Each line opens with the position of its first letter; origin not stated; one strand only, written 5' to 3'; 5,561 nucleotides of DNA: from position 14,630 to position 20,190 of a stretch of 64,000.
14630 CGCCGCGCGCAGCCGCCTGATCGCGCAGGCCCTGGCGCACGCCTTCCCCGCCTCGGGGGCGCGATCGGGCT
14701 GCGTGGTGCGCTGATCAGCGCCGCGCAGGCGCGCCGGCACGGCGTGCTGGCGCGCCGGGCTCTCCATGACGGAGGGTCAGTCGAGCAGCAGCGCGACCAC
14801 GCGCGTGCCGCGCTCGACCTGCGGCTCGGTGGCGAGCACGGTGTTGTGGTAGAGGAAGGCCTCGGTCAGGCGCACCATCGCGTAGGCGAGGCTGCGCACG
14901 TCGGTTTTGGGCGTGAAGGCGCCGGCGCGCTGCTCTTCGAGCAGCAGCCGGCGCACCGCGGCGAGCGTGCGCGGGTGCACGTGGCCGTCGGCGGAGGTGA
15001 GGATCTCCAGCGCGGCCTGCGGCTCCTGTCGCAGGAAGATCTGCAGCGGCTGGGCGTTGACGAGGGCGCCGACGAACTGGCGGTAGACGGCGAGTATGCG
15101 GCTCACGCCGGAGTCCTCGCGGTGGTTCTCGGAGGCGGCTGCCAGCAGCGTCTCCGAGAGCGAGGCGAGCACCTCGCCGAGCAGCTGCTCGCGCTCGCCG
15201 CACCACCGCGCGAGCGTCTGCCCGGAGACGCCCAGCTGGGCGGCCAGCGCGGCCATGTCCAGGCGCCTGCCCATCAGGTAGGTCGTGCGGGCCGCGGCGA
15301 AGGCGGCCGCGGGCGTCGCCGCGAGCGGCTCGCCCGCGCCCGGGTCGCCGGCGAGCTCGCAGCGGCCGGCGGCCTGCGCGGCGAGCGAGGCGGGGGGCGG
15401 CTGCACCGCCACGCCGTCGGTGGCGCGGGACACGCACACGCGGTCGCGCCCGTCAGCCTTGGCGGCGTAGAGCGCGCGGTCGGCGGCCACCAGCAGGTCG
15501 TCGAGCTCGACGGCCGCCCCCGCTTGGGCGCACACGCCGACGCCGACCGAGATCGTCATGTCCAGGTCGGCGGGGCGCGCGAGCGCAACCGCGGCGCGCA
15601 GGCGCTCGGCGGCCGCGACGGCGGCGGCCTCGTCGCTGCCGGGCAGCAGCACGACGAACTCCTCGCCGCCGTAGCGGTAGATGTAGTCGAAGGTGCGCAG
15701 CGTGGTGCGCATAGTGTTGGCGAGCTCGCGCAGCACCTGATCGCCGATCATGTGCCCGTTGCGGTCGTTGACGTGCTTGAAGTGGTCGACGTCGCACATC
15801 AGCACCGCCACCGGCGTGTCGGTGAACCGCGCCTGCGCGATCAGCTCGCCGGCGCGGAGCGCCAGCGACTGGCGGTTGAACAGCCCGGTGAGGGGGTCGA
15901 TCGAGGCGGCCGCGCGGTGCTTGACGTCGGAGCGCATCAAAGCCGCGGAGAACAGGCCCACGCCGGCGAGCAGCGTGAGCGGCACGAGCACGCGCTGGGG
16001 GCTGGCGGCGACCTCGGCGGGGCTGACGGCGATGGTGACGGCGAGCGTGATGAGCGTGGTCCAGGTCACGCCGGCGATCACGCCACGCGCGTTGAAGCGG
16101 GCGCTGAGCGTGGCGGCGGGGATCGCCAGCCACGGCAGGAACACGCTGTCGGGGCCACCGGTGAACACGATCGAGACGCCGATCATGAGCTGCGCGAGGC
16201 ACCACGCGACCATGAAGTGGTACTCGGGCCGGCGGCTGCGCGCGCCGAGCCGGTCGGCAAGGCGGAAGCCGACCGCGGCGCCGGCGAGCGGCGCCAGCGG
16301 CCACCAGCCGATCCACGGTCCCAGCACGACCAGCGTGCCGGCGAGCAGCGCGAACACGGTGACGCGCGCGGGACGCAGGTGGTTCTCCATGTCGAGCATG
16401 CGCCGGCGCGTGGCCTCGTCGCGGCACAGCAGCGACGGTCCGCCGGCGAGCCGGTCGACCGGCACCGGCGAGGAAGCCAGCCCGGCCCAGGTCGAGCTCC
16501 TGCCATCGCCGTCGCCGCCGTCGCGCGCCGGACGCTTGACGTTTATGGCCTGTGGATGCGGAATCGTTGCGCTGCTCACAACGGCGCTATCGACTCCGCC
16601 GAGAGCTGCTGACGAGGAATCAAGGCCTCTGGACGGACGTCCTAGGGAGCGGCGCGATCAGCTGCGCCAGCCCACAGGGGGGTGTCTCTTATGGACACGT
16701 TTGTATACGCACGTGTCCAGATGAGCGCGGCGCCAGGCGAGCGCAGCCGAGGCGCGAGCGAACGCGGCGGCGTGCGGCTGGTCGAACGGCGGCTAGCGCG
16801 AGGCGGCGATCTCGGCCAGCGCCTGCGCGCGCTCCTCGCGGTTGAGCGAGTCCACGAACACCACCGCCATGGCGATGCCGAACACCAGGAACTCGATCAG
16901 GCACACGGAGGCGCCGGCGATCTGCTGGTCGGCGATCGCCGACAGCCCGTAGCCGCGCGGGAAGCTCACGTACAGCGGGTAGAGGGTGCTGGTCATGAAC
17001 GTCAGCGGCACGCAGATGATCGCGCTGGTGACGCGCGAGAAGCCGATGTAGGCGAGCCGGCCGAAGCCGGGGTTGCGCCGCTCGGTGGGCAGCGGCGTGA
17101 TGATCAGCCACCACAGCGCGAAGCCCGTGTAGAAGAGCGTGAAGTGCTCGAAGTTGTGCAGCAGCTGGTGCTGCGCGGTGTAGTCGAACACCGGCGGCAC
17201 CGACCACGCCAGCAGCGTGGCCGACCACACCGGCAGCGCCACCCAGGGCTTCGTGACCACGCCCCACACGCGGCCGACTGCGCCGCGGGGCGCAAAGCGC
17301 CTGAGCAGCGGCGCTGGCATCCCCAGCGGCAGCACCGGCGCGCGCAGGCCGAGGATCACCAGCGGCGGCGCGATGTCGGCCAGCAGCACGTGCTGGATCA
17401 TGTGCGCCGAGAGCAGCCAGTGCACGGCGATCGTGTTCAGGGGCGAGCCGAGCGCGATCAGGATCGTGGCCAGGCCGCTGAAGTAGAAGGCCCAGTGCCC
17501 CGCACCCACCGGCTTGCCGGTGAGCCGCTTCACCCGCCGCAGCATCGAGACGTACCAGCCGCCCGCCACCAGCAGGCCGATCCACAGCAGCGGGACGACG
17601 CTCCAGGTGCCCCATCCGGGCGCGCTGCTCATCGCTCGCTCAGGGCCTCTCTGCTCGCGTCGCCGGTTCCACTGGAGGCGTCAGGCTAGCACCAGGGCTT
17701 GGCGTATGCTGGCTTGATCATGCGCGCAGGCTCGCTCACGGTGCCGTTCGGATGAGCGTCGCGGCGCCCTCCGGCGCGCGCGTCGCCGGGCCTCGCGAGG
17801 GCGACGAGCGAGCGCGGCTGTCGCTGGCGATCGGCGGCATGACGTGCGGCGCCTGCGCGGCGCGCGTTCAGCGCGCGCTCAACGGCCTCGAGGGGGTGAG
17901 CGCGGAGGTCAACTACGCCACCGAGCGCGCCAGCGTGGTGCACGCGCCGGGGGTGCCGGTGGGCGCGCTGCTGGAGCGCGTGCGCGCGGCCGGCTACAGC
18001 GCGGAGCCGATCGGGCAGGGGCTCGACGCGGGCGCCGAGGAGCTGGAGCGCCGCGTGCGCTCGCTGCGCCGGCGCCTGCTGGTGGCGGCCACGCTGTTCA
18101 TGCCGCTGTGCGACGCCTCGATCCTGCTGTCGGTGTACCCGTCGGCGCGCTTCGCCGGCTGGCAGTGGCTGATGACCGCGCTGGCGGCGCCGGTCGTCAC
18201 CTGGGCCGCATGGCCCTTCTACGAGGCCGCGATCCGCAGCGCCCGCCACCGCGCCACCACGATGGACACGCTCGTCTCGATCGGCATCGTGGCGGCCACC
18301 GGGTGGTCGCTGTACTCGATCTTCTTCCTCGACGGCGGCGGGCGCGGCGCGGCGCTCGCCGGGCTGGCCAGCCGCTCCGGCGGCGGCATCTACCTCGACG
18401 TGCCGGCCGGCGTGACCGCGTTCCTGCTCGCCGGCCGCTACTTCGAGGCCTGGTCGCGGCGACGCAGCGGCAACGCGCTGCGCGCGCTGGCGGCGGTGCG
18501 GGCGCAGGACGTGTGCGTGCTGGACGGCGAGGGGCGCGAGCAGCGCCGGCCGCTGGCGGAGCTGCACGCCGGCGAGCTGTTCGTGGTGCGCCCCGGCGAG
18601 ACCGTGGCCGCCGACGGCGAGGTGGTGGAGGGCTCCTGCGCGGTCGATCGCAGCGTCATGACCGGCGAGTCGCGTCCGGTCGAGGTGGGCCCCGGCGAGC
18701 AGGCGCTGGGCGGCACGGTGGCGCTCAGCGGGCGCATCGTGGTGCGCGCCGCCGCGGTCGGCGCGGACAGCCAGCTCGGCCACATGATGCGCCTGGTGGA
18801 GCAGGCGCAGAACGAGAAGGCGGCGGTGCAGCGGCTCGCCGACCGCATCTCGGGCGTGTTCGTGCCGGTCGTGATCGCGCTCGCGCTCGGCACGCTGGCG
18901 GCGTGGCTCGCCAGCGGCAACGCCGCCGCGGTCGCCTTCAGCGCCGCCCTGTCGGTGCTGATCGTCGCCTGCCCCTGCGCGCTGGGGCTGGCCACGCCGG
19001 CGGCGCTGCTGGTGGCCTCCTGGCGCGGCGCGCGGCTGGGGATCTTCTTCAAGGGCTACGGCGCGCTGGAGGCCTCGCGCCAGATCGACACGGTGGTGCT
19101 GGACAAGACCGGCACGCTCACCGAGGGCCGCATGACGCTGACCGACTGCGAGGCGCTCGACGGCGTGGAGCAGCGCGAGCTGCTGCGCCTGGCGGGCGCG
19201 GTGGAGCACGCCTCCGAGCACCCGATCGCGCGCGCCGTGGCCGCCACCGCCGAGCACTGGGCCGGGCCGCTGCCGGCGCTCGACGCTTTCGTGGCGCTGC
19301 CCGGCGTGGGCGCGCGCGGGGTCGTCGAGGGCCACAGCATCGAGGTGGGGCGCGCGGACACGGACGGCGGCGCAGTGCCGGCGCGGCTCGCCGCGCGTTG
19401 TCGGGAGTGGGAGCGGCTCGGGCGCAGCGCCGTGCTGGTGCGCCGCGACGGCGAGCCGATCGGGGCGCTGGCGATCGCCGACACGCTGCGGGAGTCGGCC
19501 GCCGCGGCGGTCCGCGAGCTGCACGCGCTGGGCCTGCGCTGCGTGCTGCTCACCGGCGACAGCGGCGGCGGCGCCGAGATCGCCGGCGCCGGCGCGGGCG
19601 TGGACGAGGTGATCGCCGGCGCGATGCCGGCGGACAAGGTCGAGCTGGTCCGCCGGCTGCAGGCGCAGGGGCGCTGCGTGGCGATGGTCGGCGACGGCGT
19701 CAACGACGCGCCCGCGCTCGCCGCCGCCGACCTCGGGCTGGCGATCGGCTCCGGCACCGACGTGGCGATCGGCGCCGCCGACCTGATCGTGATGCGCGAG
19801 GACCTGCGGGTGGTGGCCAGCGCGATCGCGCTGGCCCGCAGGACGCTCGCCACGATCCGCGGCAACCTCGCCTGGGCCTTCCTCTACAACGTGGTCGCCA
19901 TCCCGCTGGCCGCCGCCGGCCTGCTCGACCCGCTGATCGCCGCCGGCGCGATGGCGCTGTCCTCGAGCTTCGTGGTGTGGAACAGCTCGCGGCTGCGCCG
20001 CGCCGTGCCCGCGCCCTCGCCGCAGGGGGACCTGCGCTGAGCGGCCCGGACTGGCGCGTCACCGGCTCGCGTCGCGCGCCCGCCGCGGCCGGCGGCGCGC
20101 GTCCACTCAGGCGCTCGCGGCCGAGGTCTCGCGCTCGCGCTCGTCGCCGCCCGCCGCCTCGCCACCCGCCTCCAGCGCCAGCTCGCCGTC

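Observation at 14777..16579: Membrane diguanylate cyclase fused to a QsdR/TetR DNA-binding domain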

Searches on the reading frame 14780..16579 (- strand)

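Call 4: search_protein_families(library=pfam, proteins=[window:14780-16579:-], max_evalue=1)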
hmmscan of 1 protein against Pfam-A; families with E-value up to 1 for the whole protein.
window:14780-16579:- (600 aa): 5 families
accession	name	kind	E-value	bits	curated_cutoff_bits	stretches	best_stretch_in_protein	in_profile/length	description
PF00990.26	GGDEF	-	3e-40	138.1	23.8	1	225-380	1-161/161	Diguanylate cyclase, GGDEF domain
PF18598.6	TetR_C_36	-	7.2e-30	103.6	33.7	1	490-599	1-110/111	Tetracyclin repressor-like, C-terminal domain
PF17853.6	GGDEF_2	-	3.9e-05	24.3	24.5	1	255-351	21-97/116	GGDEF-like domain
PF22335.1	Cas10-Cmr2_palm2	-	0.00083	19.9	27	1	257-382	2-133/133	Cas10/Cmr2, second palm domain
PF16925.10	TetR_C_13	-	0.039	14.8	27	1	538-593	52-107/109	Tetracyclin repressor-like, C-terminal domain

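Call 5: search_protein_families(library=ncbifam, proteins=[window:14780-16579:-], max_evalue=1)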
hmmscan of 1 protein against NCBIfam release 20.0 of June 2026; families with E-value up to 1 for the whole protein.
window:14780-16579:- (600 aa): 22 families
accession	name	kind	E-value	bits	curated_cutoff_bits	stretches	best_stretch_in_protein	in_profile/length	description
TIGR00254.1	GGDEF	domain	2.3e-45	154.3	37.4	1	224-384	4-167/168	diguanylate cyclase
NF007135.0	PRK09581.1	equivalog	5.9e-45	153.9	474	1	215-384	281-455/457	PleD family two-component system response regulator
NF007380.0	PRK09894.1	equivalog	2.2e-44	152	256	1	210-385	113-288/296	diguanylate cyclase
NF038266.1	diguan_SiaD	equivalog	3e-43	148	290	1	219-381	88-252/252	biofilm regulation diguanylate cyclase SiaD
NF007423.1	PRK09966.1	equivalog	1.2e-33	116.6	325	1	213-374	227-390/390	diguanylate cyclase DgcN/YfiN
NF011955.1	PRK15426.1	equivalog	4.9e-33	114.1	408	1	225-385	398-562/564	cellulose biosynthesis regulator diguanylate cyclase DgcQ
NF047654.1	DiguCycDgcRLepto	equivalog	9.6e-31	106.8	500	1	209-381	116-293/295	diguanylate cyclase DgcR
NF051473.1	DigCycDgcsShew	equivalog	5.7e-30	104.7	400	1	225-383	135-290/291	diguanylate cyclase DgcS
NF041606.1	dguan_cyc_DgcA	equivalog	8.8e-30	103.8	370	1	254-384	207-339/340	diguanylate cyclase DgcA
NF007599.0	PRK10245.1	equivalog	6.9e-29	100.5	402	1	75-383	52-369/371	diguanylate cyclase AdrA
NF007298.0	PRK09776.1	equivalog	5.7e-28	97.3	1135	1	224-387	683-848/1111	diguanylate cyclase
NF045675.1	PhdiestaseDibA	equivalog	1.1e-25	90.1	980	1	212-380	190-360/623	phosphodiesterase DibA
NF007474.0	PRK10060.1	equivalog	3.5e-24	85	782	1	220-383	232-394/663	cyclic di-GMP phosphodiesterase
NF040885.1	diguan_DgcJ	equivalog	2.1e-23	82.9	500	1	228-377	344-489/493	diguanylate cyclase DgcJ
NF053781.1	cdiGMPphdstlr2612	equivalog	4.8e-21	74.2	1600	1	220-380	835-998/1268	Tlr1612 family c-di-GMP phosphodiesterase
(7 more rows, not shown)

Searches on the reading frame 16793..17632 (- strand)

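Call 12: search_protein_families(library=pfam, proteins=[window:16793-17632:-], max_evalue=0.001)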
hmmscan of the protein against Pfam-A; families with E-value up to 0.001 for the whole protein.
window:16793-17632:- (279 aa): 1 family
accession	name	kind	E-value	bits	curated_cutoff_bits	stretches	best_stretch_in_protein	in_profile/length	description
PF09678.15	Caa3_CtaG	-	6.4e-48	163.6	27.7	1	26-261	2-233/237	Cytochrome c oxidase caa3 assembly factor (Caa3_CtaG)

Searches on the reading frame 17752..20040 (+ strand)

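Call 12: search_protein_families(library=pfam, proteins=[window:17752-20040:+], max_evalue=0.001)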
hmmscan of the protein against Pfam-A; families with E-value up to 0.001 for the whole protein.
window:17752-20040:+ (762 aa): 5 families
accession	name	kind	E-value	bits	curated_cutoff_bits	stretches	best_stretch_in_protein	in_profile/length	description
PF00122.25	E1-E2_ATPase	-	1.2e-50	172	28.1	1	254-428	7-180/181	E1-E2 ATPase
PF00702.32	Hydrolase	-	1.4e-30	107.5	26.4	1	445-660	1-191/191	haloacid dehalogenase-like hydrolase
PF00403.32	HMA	-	1.1e-12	48.6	24.8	1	25-82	2-61/62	Heavy-metal-associated domain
PF12710.13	HAD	-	0.00082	20.3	27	0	575-656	82-188/189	haloacid dehalogenase-like hydrolase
PF08282.18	Hydrolase_3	-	0.00091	19.5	20.9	0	632-691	195-254/255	haloacid dehalogenase-like hydrolase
